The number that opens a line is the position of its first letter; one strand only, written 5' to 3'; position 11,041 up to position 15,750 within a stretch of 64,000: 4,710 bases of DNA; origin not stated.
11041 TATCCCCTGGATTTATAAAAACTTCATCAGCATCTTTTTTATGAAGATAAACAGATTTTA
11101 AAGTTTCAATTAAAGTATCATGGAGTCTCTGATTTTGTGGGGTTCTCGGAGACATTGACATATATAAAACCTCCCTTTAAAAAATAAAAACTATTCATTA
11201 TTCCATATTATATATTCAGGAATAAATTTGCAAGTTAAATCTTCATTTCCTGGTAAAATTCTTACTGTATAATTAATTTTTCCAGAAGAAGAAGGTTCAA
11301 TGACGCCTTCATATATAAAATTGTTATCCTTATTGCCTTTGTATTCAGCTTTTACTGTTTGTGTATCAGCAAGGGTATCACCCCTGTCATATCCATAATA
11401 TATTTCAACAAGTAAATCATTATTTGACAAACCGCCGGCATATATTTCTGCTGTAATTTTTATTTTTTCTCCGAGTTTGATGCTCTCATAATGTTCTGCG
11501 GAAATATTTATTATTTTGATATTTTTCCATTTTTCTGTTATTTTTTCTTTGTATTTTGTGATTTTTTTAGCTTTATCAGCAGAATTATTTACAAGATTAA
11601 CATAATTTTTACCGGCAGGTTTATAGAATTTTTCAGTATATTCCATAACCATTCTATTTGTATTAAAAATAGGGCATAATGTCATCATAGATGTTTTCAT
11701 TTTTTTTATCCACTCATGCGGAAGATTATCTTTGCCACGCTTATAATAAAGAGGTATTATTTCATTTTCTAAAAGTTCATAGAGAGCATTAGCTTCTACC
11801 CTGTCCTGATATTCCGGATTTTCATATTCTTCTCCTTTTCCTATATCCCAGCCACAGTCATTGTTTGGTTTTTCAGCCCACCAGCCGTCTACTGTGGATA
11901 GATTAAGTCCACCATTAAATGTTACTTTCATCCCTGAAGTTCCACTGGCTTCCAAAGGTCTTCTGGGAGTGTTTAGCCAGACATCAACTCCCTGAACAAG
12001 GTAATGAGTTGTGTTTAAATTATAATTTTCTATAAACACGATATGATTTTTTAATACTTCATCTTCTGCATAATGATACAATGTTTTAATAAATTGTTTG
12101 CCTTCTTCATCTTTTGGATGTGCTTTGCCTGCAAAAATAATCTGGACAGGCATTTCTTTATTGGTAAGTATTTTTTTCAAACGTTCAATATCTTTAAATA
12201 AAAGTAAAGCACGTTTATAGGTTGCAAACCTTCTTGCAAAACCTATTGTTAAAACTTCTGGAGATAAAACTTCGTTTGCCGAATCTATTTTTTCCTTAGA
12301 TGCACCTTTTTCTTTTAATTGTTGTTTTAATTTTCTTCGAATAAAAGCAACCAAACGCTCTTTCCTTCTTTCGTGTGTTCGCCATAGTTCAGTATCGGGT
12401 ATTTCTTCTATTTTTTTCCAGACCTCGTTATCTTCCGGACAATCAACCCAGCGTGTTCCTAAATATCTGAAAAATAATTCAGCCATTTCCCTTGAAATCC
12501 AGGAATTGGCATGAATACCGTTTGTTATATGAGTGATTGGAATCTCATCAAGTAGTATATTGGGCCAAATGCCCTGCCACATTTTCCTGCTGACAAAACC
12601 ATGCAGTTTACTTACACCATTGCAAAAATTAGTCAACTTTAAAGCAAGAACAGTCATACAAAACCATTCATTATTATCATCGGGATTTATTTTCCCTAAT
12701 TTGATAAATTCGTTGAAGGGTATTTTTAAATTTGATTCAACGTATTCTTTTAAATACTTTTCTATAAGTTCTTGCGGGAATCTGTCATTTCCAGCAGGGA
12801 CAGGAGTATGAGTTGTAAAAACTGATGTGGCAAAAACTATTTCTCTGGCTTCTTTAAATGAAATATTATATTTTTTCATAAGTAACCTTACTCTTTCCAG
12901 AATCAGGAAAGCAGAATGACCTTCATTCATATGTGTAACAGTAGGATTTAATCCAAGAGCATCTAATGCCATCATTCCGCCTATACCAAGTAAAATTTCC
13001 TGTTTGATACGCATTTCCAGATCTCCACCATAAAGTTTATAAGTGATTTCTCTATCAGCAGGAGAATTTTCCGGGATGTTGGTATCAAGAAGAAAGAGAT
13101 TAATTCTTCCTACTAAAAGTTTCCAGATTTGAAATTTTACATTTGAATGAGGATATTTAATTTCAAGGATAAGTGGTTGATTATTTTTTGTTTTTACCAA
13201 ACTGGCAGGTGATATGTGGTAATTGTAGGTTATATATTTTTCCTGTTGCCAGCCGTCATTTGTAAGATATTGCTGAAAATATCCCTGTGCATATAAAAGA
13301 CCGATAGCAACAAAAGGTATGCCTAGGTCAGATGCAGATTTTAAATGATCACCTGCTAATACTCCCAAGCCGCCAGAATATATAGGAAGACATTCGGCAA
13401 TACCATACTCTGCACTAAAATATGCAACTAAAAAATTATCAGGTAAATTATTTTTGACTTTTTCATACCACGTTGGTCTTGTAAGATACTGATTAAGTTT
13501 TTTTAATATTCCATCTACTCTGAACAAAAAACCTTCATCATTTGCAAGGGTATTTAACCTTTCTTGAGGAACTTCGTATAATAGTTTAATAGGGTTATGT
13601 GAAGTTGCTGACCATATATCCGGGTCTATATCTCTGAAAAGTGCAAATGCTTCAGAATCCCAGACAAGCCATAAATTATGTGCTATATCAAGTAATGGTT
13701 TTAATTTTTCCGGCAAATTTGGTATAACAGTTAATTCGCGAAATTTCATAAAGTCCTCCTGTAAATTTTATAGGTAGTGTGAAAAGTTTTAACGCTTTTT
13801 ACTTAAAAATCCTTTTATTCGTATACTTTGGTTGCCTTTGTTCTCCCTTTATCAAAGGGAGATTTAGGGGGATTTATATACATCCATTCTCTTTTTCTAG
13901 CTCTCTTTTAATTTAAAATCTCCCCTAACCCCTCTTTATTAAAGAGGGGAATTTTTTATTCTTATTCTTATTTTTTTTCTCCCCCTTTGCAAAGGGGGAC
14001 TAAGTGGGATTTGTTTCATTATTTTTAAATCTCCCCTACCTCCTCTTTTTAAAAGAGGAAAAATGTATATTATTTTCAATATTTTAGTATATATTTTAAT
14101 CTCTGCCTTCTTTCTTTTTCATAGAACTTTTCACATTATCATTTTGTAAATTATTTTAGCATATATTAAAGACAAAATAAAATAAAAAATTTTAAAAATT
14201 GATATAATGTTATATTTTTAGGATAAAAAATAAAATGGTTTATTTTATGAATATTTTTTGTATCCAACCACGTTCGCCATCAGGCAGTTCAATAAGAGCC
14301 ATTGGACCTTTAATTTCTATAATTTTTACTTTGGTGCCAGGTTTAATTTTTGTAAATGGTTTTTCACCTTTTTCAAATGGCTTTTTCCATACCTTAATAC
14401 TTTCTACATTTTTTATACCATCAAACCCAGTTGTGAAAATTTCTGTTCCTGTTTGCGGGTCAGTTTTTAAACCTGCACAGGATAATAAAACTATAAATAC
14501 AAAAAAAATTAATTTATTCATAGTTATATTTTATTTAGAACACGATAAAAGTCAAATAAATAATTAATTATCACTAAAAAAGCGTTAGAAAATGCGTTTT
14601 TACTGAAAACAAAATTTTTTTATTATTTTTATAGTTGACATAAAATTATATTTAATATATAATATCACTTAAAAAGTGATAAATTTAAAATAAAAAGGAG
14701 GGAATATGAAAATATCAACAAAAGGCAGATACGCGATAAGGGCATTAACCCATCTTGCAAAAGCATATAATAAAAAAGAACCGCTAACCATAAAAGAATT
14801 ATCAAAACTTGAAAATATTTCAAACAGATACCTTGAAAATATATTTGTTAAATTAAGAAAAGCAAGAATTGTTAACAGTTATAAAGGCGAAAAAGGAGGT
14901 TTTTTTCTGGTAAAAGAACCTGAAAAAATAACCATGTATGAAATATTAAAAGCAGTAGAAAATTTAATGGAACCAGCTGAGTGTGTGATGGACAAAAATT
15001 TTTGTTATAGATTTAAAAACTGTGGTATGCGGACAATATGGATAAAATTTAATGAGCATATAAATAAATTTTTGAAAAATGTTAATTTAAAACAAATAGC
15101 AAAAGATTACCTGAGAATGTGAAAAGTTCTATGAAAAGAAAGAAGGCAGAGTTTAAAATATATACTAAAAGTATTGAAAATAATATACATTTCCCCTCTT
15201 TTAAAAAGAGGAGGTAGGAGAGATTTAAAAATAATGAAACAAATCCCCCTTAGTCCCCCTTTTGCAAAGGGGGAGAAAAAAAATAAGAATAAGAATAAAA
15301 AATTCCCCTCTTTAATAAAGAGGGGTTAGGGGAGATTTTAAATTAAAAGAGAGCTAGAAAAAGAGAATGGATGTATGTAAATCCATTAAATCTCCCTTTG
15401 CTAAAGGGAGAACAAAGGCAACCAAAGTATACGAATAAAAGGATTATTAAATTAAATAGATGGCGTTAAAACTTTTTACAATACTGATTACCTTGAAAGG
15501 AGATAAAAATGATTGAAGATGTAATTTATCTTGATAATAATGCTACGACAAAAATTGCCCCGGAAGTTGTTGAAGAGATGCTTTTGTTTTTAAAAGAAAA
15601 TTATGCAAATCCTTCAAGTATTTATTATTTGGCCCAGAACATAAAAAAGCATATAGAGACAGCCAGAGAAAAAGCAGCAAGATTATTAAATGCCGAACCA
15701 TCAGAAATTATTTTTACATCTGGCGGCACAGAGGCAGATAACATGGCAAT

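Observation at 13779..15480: Pair of roughly 360-bp near-identical inverted repeats bracketing a 1-kb Rrf2-regulator/lipoprotein cassette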

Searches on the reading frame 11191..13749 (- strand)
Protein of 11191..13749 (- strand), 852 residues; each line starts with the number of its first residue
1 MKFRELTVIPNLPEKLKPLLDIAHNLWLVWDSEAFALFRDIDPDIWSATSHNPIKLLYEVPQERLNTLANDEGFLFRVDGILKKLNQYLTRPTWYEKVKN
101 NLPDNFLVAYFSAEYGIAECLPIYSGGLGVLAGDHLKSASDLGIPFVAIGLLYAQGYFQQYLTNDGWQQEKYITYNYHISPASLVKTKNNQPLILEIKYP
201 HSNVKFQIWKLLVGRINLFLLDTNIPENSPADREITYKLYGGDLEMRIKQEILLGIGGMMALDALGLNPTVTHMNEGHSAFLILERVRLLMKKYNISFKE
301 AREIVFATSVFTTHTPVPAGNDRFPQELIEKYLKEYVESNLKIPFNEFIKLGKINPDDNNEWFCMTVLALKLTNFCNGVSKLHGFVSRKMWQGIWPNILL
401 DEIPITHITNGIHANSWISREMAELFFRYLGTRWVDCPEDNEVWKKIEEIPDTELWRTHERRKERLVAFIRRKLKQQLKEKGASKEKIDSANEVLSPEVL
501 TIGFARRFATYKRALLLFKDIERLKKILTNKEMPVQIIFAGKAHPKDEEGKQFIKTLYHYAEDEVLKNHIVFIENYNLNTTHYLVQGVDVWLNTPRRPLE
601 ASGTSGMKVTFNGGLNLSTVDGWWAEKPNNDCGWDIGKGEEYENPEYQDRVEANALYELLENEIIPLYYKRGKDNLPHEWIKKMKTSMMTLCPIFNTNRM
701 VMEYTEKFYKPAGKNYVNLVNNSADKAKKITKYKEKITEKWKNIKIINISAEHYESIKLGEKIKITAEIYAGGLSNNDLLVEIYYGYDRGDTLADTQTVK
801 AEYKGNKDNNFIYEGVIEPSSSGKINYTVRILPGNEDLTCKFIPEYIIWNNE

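Call 10: search_protein_families(library=pfam, proteins=[window:11191-13749:-])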
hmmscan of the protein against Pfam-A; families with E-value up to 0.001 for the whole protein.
window:11191-13749:- (852 aa): 2 families
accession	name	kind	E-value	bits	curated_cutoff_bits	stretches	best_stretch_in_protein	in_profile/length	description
PF00343.26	Phosphorylase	-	1.2e-38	133.4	27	2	271-622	219-579/713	Carbohydrate phosphorylase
PF11897.13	DUF3417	-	5.6e-34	117.3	25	1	12-121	1-109/109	Protein of unknown function (DUF3417)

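Call 34: find_encoding_contigs(protein=window:11191-13749:-, flank=10000, max_places=10)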
Protein window:11191-13749:- (852 aa): 2 contigs read that carry it; 1 place shown.
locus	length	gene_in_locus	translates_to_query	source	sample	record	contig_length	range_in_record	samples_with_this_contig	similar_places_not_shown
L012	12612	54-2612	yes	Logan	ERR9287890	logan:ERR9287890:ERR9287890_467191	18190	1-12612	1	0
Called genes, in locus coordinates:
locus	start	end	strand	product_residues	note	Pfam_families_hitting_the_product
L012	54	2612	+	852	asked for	PF11897:DUF3417, PF00343:Phosphorylase, PF28476:GlgP_C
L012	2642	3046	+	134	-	-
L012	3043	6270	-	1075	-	PF17757:UvrB_inter, PF02559:CarD_TRCF_RID, PF00270:DEAD, PF22590:Cas3-like_C_2 (faint), PF00271:Helicase_C, PF03461:TRCF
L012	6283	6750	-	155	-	PF04608:PgpA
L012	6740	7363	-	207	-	PF01066:CDP-OH_P_transf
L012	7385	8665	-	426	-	PF00919:UPF0004, PF04055:Radical_SAM, PF18693:TRAM_2 (weak)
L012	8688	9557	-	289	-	PF12844:HTH_19 (weak), PF13413:HTH_25, PF13464:RodZ_C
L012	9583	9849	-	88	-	PF06249:EutQ (weak), PF05899:Cupin_3, PF07883:Cupin_2 (weak)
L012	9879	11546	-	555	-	PF00365:PFK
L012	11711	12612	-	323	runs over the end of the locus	PF00849:PseudoU_synth_2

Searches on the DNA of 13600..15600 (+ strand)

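Call 41: search_rna_families(source=window, start=13600, end=15600, threshold=evalue, max_evalue=1)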
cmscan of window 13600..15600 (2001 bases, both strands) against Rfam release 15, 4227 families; matches with E-value up to 1: 2.
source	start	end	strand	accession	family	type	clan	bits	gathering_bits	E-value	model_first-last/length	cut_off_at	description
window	15186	15282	-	RF03259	MIR1514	Gene; miRNA;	-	23.4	90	0.32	1-110/110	no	MIR1514 microRNA precursor family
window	13972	14067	+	RF03259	MIR1514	Gene; miRNA;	-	22.4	90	0.59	1-110/110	no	MIR1514 microRNA precursor family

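Call 65: search_dna_similar(query=window:15113-15485:+, collection=plasmids, mode=distant, max_evalue=0.001, max_rows=10)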
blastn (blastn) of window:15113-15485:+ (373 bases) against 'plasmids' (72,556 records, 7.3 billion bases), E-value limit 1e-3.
No match.

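Call 66: search_dna_similar(query=window:15113-15485:+, collection=phages, mode=distant, max_evalue=0.001, max_rows=10)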
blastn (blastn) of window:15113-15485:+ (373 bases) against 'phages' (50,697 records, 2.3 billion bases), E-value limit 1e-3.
Records with a match: 2; places in all: 2; records where one place covers at least 80% of the query: 0.
Best place of each record, by identity: 80-90% 2.
By first word of the organism name: Mannheimia 2.
By host as written in the record: Mannheimia haemolytica 3927A 2.
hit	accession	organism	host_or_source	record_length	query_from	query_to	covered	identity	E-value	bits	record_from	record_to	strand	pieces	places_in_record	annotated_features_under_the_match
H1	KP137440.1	Mannheimia phage vB_MhM_3927AP2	Mannheimia haemolytica 3927A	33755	193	230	10%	89.5%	2e-4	52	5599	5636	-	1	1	none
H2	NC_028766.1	Mannheimia phage vB_MhM_3927AP2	Mannheimia haemolytica 3927A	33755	193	230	10%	89.5%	2e-4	52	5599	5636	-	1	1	none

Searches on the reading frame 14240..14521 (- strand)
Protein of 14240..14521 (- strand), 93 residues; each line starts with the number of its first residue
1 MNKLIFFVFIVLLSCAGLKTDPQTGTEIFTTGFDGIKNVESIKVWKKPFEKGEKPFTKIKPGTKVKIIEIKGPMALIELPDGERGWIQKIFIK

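Call 10: search_protein_families(library=pfam, proteins=[window:14240-14521:-])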
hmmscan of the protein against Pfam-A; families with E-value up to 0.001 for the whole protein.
window:14240-14521:- (93 aa): 0 families

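Call 32: find_encoding_contigs(protein=window:14240-14521:-, flank=10000, max_places=10)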
Protein window:14240-14521:- (93 aa): no gene with exactly this product is on record in the collection.

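Call 67: search_protein_families(library=pfam, max_evalue=5, proteins=[window:14240-14521:-])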
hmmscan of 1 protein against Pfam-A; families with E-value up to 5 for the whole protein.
window:14240-14521:- (93 aa): 2 families
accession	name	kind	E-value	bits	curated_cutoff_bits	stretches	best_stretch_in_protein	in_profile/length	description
PF08239.17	SH3_3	-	0.02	15.5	27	1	55-88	15-49/54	Bacterial SH3 domain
PF01957.25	NfeD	-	0.12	13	29.1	1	58-76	36-54/57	NfeD-like C-terminal, partner-binding domain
